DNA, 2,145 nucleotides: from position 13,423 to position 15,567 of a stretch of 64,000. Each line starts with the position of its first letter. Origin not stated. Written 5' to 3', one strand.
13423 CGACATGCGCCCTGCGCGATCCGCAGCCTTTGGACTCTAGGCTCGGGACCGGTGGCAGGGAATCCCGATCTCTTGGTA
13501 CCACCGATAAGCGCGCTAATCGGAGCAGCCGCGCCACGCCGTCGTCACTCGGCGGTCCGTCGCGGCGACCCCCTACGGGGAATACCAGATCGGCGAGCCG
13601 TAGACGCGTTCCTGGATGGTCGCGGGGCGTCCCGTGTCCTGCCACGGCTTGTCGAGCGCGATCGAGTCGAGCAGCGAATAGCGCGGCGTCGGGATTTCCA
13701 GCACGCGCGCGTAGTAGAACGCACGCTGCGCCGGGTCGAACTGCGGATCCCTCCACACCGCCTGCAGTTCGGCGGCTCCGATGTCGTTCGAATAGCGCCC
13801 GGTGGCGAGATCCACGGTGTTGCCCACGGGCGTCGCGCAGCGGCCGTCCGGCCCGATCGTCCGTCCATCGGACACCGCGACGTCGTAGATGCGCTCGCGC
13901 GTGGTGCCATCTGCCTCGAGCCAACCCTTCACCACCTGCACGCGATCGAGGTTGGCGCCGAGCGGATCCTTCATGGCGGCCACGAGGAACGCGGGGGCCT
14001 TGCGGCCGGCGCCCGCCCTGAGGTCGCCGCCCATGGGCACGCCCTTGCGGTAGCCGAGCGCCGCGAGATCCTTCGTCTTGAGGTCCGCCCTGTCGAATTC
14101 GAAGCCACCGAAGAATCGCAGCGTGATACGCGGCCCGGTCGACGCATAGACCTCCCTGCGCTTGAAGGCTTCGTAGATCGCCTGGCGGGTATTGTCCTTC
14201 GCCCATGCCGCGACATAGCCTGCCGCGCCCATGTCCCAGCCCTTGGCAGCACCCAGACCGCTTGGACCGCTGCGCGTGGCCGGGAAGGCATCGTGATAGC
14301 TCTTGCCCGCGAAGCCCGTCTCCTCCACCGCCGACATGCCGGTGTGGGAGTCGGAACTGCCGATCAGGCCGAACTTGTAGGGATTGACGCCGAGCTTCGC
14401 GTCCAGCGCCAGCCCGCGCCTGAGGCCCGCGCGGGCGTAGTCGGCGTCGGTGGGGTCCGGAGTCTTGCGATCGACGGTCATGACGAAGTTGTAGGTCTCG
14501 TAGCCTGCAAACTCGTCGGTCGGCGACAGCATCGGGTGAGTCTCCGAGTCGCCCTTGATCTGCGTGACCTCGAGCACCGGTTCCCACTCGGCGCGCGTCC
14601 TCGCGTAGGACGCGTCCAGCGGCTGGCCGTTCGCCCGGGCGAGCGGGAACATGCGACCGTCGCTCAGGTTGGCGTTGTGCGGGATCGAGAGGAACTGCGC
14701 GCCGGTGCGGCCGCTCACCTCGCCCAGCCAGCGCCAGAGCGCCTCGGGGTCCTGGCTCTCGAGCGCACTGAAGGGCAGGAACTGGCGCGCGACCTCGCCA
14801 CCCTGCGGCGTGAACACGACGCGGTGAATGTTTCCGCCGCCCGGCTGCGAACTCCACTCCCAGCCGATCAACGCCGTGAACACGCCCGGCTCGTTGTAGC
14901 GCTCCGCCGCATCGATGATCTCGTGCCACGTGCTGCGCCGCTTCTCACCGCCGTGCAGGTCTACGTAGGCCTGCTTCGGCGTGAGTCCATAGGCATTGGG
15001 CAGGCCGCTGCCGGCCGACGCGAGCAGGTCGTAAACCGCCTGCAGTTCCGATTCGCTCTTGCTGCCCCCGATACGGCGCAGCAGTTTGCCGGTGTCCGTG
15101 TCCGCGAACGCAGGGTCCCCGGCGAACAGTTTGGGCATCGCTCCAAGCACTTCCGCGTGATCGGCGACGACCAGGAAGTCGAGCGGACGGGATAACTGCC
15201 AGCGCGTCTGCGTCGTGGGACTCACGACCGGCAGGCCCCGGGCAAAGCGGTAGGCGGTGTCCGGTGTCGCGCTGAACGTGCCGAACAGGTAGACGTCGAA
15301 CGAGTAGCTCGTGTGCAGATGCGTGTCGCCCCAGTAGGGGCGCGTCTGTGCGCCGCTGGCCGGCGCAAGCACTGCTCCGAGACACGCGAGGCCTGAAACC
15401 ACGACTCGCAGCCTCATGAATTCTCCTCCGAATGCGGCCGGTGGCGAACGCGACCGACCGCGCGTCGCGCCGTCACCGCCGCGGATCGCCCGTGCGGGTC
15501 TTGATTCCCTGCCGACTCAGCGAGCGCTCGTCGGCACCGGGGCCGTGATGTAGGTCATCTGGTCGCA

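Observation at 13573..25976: Three exported DUF3604/PHP-like paralogues interleaved with OM barrels, a DUF3300 lipoprotein and K/D-tailed mini-proteins, facing a divergent LysR regulator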

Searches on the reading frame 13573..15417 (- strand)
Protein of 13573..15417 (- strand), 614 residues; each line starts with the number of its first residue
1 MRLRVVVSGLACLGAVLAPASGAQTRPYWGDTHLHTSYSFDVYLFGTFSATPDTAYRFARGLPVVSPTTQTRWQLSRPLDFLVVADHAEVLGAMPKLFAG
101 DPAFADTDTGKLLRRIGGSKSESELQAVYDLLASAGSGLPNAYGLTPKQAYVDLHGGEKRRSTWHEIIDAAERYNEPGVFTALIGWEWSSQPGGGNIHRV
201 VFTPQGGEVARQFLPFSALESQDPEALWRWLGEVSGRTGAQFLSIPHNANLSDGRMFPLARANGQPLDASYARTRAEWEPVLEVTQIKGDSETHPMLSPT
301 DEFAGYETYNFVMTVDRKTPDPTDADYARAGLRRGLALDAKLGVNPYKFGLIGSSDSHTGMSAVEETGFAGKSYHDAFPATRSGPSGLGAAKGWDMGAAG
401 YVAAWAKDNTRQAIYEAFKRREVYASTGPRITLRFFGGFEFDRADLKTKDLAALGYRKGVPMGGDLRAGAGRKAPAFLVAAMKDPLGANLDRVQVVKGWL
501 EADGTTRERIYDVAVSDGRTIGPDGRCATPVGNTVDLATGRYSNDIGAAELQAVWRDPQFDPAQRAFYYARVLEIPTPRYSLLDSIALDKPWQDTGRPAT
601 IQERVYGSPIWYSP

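Call 4: search_protein_families(library=pfam, proteins=[window:13573-15417:-], max_evalue=0.01)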
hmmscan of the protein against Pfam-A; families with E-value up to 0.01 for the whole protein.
window:13573-15417:- (614 aa): 1 family
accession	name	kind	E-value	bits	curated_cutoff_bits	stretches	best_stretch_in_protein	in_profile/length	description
PF12228.14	DUF3604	-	9.4e-229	761.2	20.4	1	24-614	3-591/591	Protein of unknown function (DUF3604)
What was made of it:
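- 13573..15417 (-): DUF3604 paralogue 1, Sec-exported; the copy that was modelled. PF12228, 761 bits (call 4).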

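Call 5: search_protein_families(library=ncbifam, proteins=[window:13573-15417:-], max_evalue=0.01)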
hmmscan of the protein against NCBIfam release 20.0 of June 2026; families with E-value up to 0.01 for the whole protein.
window:13573-15417:- (614 aa): 1 family
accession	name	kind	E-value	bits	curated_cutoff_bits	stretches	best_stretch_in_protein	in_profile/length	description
NF038032.1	CehA_McbA_metalo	domain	0.0014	18.1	80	0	28-91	3-44/315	CehA/McbA family metallohydrolase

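Call 11: list_cluster_members(proteins=[window:13573-15417:-, window:18501-20417:-, window:21675-23660:-, window:21357-21647:-, window:18150-18431:-, window:20484-21308:-, window:23774-24868:-, window:15517-16023:-, window:16373-18082:-, window:25083-25976:+])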
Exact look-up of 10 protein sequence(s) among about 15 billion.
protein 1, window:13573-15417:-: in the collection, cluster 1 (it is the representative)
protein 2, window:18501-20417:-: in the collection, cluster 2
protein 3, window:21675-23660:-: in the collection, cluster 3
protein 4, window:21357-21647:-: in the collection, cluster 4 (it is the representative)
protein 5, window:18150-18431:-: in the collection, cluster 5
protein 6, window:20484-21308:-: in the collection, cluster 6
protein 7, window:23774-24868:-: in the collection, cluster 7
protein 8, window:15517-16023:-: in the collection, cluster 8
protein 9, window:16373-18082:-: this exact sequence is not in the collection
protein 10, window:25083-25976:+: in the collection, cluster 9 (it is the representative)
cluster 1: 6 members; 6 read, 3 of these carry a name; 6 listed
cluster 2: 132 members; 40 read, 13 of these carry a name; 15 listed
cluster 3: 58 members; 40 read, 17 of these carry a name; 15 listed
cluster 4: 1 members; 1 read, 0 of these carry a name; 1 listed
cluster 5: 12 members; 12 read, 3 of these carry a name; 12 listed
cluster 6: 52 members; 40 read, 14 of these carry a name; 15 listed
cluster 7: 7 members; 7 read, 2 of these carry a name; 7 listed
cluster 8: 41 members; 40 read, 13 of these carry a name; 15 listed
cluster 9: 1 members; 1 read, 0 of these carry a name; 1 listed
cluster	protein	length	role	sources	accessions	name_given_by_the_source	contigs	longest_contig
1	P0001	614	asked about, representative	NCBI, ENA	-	-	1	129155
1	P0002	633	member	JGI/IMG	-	hypothetical protein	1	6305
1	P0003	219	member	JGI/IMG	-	hypothetical protein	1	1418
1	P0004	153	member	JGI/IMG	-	hypothetical protein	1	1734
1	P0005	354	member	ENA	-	-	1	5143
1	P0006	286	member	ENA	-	-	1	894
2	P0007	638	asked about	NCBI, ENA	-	-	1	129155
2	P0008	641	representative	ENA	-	-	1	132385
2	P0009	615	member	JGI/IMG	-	hypothetical protein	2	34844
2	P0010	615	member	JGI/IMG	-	hypothetical protein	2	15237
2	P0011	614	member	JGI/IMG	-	hypothetical protein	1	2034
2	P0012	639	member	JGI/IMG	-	hypothetical protein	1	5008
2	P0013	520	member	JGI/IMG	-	hypothetical protein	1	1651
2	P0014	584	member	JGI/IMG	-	hypothetical protein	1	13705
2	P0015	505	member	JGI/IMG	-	hypothetical protein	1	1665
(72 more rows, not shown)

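Call 17: find_encoding_contigs(protein=P0001, flank=10000, max_places=3)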
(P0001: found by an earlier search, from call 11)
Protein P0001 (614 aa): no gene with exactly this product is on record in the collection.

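Call 21: find_related_loci(query=A1, collection=genome_contigs, flank=10000)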
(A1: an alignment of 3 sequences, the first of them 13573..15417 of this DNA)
Query A1 (614 aa) in genome_contigs; peptide patterns used: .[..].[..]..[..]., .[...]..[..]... (x = any residue, [..] = any of these).
600 stretches matched a pattern (row limit reached: there are more); 579 encode a relative of the query (tblastn E <= 1e-3); the best 80 are kept; 80 distinct loci.
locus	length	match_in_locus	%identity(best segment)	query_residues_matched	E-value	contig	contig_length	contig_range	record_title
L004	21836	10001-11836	61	10-614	0e+0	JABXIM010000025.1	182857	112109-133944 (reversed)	MAG: Oceanospirillaceae bacterium isolate HF-Din08 c_000000005399, whole genome shotgun sequence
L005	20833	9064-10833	62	25-614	0e+0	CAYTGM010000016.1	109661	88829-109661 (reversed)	MAG TPA_asm: uncultured Candidatus Sumerlaeota bacterium isolate SRP321284_co1_38 genome assembly, contig: NODE_184_leng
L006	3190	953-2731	61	16-614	0e+0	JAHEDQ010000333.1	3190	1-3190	MAG: Candidatus Competibacteraceae bacterium isolate Ww208 NODE_110104_length_3190_cov_2.218964, whole genome shotgun se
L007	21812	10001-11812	60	11-614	0e+0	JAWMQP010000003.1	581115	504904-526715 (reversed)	Cellvibrionaceae bacterium WSDTSA12 NODE_3_length_581115_cov_37.933833, whole genome shotgun sequence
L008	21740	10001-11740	61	28-614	0e+0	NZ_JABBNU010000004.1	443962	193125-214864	Marinigracilibium pacificum strain KN852 Scaffold4, whole genome shotgun sequence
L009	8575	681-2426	55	25-614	0e+0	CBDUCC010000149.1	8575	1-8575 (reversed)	MAG TPA_asm: uncultured Myxococcales bacterium isolate ERR2431956_metabat2_51 genome assembly, contig: ERZ23880148.2929,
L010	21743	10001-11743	54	25-614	0e+0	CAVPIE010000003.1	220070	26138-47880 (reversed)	MAG: uncultured delta proteobacterium isolate MFD09964.bin.1.42 genome assembly, contig: contig_15997, whole genome shot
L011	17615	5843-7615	52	10-614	0e+0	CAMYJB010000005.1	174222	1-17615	MAG: uncultured Woeseiaceae bacterium isolate ES_Gamma_089 genome assembly, contig: scaffold_30, whole genome shotgun se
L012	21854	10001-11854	51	3-614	0e+0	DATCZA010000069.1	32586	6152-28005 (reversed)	MAG TPA_asm: Pseudomonadales bacterium isolate SMAG_U58 k141_430389, whole genome shotgun sequence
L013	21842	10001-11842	50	1-614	0e+0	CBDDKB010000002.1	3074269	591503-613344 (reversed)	MAG: Alphaproteobacteria bacterium isolate 291f0014-fb19-46b7-b450-4b1e4885b186 genome assembly, contig: contig_2, whole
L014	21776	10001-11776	49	7-614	0e+0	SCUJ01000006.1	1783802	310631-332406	MAG: Gammaproteobacteria bacterium isolate FW602_bin.35 FW602_bin.35-77538, whole genome shotgun sequence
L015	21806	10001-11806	50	4-614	0e+0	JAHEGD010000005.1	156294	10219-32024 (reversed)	MAG: Porticoccaceae bacterium isolate Ww380 NODE_88_length_156294_cov_4.726272, whole genome shotgun sequence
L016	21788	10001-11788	46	1-613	0e+0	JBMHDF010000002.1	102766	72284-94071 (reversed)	MAG: Parvibaculales bacterium isolate xHP1_bin.83 c_000000000002, whole genome shotgun sequence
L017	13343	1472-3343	49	7-614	3e-179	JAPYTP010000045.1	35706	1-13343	MAG: Myxococcota bacterium isolate PW6.metabat2.187 PW6_1645_length_35706_cov_9.484811, whole genome shotgun sequence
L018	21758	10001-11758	50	25-614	3e-179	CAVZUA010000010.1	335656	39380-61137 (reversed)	MAG: uncultured Alphaproteobacteria bacterium isolate MFD04967.bin.1.114 genome assembly, contig: contig_18344, whole ge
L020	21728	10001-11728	49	29-614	1e-178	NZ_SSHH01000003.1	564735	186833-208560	Alteraurantiacibacter aquimixticola strain SSKS-13 contig3, whole genome shotgun sequence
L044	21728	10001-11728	47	28-614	2e-170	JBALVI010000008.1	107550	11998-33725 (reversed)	MAG: Halioglobus sp. isolate 5NakV-04 NODE_120_length_107550_cov_85.046877, whole genome shotgun sequence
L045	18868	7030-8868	83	2-614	0e+0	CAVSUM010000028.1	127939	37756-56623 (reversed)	MAG: uncultured Gammaproteobacteria bacterium isolate MFD04716.bin.1.297 genome assembly, contig: contig_71286, whole ge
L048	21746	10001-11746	48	19-614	1e-169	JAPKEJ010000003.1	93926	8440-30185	MAG: Porticoccaceae bacterium isolate ANT-113 NODE_46_length_93926_cov_99.917120, whole genome shotgun sequence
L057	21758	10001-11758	47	25-614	2e-168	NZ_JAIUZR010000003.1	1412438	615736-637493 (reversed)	Lutimonas saemankumensis strain DP2N0-7 DP2N0-7_ctg0003, whole genome shotgun sequence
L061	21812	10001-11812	46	6-614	1e-167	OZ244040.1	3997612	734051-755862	MAG: Pseudomonadales bacterium isolate 00d0c908-70e7-49bf-9df5-6506a71f4a6f genome assembly, chromosome: 1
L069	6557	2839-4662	48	5-614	1e-167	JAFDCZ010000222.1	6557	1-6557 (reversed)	MAG: Deltaproteobacteria bacterium isolate Meg19_02_Bin_150 Meg19_02_Bin_150_scaffold_20685, whole genome shotgun sequen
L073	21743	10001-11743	47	26-614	1e-166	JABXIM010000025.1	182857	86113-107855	MAG: Oceanospirillaceae bacterium isolate HF-Din08 c_000000005399, whole genome shotgun sequence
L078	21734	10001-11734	46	19-614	2e-165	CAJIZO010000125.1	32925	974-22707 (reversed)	MAG: Flavobacteriaceae bacterium TMED48 isolate FRAM18_bin288 genome assembly, contig: FRAM18_bin288-125, whole genome s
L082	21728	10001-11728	46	28-614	4e-165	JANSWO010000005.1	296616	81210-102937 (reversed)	MAG: Pseudomonadaceae bacterium isolate bin.1 k141_58632_length_296616_cov_178.9029, whole genome shotgun sequence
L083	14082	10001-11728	46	28-614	3e-165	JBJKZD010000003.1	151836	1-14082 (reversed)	MAG: Candidatus Azotimanducaceae bacterium isolate LRMED-315 HTCC2089-LRMED-315-C3, whole genome shotgun sequence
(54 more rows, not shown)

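Call 23: find_homologous_proteins(query=window:13573-15417:-, max_evalue=1e-10)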
Query window:13573-15417:- (614 aa): 8000 proteins with E <= 1e-10 among 8000 candidates; the best 120 are listed.
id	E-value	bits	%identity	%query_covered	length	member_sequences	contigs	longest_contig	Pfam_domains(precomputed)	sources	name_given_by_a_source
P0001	0.0e+0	1415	100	100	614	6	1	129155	PF12228.15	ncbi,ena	-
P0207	0.0e+0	1266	88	100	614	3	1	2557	PF12228.15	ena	-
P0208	0.0e+0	1257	87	100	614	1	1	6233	PF12228.15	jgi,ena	-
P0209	0.0e+0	1235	87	97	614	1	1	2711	PF12228.15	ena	-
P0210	0.0e+0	1213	84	100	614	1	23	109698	PF12228.15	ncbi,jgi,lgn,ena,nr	ncbi:MAG: DUF3604 domain-containing protein [Burkholderiaceae bacterium]|jgi:hypothetical protein|nr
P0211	0.0e+0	1211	84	100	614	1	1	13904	PF12228.15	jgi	jgi:hypothetical protein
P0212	0.0e+0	1210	84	100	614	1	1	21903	PF12228.15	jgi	jgi:hypothetical protein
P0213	0.0e+0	1207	84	100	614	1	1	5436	PF12228.15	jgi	jgi:hypothetical protein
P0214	0.0e+0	1200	84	100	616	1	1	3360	PF12228.15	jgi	-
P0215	0.0e+0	1200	85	99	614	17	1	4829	PF12228.15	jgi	jgi:hypothetical protein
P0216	0.0e+0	1182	83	100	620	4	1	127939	PF12228.15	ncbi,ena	-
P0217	0.0e+0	1178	81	100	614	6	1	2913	PF12228.15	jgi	jgi:hypothetical protein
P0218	0.0e+0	1172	82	100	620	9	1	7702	PF12228.15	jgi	jgi:hypothetical protein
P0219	0.0e+0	1166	85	96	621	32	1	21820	PF12228.15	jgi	jgi:hypothetical protein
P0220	0.0e+0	1161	82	97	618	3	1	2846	PF12228.15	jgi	-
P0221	0.0e+0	1157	80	100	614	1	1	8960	PF12228.15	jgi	jgi:hypothetical protein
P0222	0.0e+0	1150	83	95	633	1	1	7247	PF12228.15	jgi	-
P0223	0.0e+0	1144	82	96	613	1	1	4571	PF12228.15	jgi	-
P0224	0.0e+0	1132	79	99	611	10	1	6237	PF12228.15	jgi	jgi:hypothetical protein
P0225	0.0e+0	1119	78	100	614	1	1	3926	PF12228.15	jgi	jgi:hypothetical protein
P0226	0.0e+0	1118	77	100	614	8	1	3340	PF12228.15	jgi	jgi:hypothetical protein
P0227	0.0e+0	1110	80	97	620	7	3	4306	PF12228.15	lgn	-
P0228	0.0e+0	1105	78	100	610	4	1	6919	PF12228.15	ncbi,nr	ncbi:MAG: DUF3604 domain-containing protein, partial [Steroidobacteraceae bacterium]|nr:DUF3604 doma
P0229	0.0e+0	1103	79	96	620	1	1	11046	PF12228.15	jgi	-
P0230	0.0e+0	1099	77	100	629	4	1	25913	PF12228.15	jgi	jgi:hypothetical protein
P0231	0.0e+0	1088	77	99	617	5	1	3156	PF12228.15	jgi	jgi:hypothetical protein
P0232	0.0e+0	1078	76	97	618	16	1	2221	PF12228.15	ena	-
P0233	0.0e+0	1076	78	96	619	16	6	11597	PF12228.15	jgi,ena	-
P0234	2.6e-286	969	70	97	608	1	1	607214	PF12228.15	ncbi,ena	-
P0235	1.3e-285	967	68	100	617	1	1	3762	PF12228.15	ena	-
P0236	2.0e-284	963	67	100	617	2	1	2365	PF12228.15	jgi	jgi:hypothetical protein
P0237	1.2e-282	957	69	99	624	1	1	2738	PF12228.15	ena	-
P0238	3.2e-280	949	67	100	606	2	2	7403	PF12228.15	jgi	jgi:hypothetical protein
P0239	3.5e-279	946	70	96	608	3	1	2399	PF12228.15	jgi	-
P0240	2.1e-278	943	67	100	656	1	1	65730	PF12228.15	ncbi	-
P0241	5.9e-278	942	67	99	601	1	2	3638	PF12228.15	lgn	-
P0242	7.0e-278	941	69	96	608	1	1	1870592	PF12228.15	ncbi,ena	-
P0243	1.8e-277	940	68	97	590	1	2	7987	PF12228.15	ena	-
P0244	3.1e-277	939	68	97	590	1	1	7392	PF12228.15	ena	-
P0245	3.3e-277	939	68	97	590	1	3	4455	PF12228.15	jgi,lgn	jgi:hypothetical protein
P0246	4.1e-277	939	68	97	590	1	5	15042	PF12228.15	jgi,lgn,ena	jgi:hypothetical protein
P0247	4.3e-277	939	68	97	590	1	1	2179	PF12228.15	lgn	-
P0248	5.5e-277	938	67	100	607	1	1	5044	PF12228.15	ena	-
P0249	2.2e-276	936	68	97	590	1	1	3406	PF12228.15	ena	-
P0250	2.3e-276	936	67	100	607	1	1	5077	PF12228.15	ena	-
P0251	2.4e-276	936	68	97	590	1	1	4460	PF12228.15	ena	-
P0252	2.5e-276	936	68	97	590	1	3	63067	PF12228.15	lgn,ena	-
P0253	7.6e-276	935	66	98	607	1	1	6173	PF12228.15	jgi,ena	-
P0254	4.0e-273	926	65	99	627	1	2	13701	PF12228.15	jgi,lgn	jgi:hypothetical protein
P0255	1.3e-272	924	67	96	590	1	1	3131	PF12228.15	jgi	-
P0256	8.6e-272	921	65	100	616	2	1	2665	PF12228.15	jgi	jgi:hypothetical protein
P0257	9.3e-272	921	66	99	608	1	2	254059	PF12228.15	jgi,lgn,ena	-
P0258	4.5e-271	919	66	97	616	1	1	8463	PF12228.15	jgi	jgi:hypothetical protein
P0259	7.9e-271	918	69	95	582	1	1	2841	PF12228.15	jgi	jgi:hypothetical protein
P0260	2.9e-270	916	64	100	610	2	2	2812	PF12228.15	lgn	-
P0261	2.4e-269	913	65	100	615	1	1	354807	PF12228.15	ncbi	-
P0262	7.5e-269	912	64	100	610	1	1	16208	PF12228.15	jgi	-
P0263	1.2e-268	911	65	100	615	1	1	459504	PF12228.15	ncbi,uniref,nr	ncbi:DUF3604 domain-containing protein [Parahaliea maris]|uniref:DUF3604 domain-containing protein n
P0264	3.0e-268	910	64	100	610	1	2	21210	PF12228.15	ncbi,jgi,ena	-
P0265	5.6e-268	909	64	100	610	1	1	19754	PF12228.15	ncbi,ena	-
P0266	6.7e-268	908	67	96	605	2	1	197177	PF12228.15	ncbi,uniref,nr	ncbi:DUF3604 domain-containing protein [Seongchinamella sediminis]|uniref:DUF3604 domain-containing 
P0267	3.7e-266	903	64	100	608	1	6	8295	PF12228.15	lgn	-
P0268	3.8e-266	903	82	77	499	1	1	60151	PF12228.15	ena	-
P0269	5.4e-266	902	64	98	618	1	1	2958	PF12228.15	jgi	jgi:hypothetical protein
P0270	5.5e-266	902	64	98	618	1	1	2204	PF12228.15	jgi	jgi:hypothetical protein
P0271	1.1e-265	901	66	97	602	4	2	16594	PF12228.15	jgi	jgi:hypothetical protein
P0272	2.8e-265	900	63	100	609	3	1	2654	PF12228.15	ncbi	-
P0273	4.6e-265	899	65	96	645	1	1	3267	PF12228.15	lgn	-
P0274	5.9e-265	899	63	100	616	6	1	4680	PF12228.15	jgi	jgi:hypothetical protein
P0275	8.1e-265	898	65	96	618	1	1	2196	PF12228.15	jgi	jgi:hypothetical protein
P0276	1.1e-264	898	65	96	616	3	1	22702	PF12228.15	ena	-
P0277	2.0e-264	897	64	100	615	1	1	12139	PF12228.15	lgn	-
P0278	5.1e-264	896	63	100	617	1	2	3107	PF12228.15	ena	-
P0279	7.1e-264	895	66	96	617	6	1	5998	PF12228.15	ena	-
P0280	8.4e-264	895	64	98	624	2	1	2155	PF12228.15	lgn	-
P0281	2.6e-263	893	64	100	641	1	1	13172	PF12228.15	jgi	jgi:hypothetical protein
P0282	4.4e-263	892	63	100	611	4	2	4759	PF12228.15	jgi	jgi:hypothetical protein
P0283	9.9e-262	888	64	99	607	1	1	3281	PF12228.15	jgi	-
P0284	1.6e-261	887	63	100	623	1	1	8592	PF12228.15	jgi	-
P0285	1.2e-260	884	60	100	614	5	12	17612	PF12228.15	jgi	jgi:hypothetical protein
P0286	1.3e-260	884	66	96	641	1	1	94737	PF12228.15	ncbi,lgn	-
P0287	1.6e-260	884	63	96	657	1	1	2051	PF12228.15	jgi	jgi:hypothetical protein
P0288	1.6e-260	884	63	100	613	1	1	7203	PF12228.15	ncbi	ncbi:MAG: DUF3604 domain-containing protein [Acidobacteriota bacterium]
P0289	2.2e-260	884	64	97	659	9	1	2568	PF12228.15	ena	-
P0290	1.3e-259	881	65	97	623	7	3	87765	PF12228.15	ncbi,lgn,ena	-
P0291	1.8e-259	881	65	96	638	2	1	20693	PF12228.15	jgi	-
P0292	1.9e-259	880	63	97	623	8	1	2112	PF12228.15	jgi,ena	jgi:hypothetical protein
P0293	2.1e-259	880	66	96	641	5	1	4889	PF12228.15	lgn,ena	-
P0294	2.2e-259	880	61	100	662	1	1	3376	PF12228.15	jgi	jgi:hypothetical protein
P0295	3.0e-259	880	64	97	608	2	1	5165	PF12228.15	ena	-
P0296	3.3e-259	880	61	99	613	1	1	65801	PF12228.15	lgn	-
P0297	2.3e-258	877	65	96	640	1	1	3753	PF12228.15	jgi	jgi:hypothetical protein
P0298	2.4e-258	877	62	98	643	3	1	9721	PF12228.15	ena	-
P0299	5.2e-258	876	64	96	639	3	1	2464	PF12228.15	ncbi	ncbi:MAG: DUF3604 domain-containing protein [Gemmatimonadota bacterium]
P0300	6.1e-258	876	63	100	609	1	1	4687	PF12228.15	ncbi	-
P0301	8.1e-258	875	63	96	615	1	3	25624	PF12228.15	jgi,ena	-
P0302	1.5e-257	874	63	98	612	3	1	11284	PF12228.15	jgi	jgi:hypothetical protein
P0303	1.7e-257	874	64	96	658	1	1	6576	PF12228.15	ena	-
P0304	3.3e-257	873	63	97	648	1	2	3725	PF12228.15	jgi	jgi:hypothetical protein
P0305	4.0e-257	873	61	99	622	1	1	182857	PF12228.15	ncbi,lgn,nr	ncbi:MAG: DUF3604 domain-containing protein [Oceanospirillaceae bacterium]|nr:DUF3604 domain-contain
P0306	6.2e-257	872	61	100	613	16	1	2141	PF12228.15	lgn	-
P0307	6.6e-257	872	64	98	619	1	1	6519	PF12228.15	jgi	jgi:hypothetical protein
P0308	7.6e-257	872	61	100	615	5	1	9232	PF12228.15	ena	-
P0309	1.1e-256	871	62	99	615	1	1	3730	PF12228.15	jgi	jgi:hypothetical protein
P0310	1.5e-256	871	64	100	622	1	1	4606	PF12228.15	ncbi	ncbi:MAG: DUF3604 domain-containing protein [Parahaliea sp.]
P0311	1.6e-256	871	63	100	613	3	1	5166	PF12228.15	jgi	jgi:hypothetical protein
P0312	4.7e-256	869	63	96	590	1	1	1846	PF12228.15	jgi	jgi:hypothetical protein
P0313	5.0e-256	869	62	100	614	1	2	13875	PF12228.15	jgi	jgi:hypothetical protein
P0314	6.1e-256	869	61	100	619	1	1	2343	PF12228.15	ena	-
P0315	2.5e-255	867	62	99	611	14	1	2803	PF12228.15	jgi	-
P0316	3.3e-255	866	63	96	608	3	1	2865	PF12228.15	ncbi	-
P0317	5.6e-255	866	61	99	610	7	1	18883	PF12228.15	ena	-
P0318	2.0e-254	864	62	100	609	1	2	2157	PF12228.15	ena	-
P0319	2.2e-254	864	63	97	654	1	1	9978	PF12228.15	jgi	-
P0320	2.4e-254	864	65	96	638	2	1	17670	PF12228.15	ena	-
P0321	2.7e-254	863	61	100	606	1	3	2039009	PF12228.15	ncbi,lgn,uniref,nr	ncbi:DUF3604 domain-containing protein [Pseudoteredinibacter isoporae]|uniref:DUF3604 domain-contain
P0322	2.7e-254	863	62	100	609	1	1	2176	PF12228.15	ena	-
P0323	2.8e-254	863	62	97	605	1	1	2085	PF12228.15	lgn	-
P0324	6.0e-254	862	62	96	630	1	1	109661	PF12228.15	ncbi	-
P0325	9.5e-254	862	64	96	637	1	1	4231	PF12228.15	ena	-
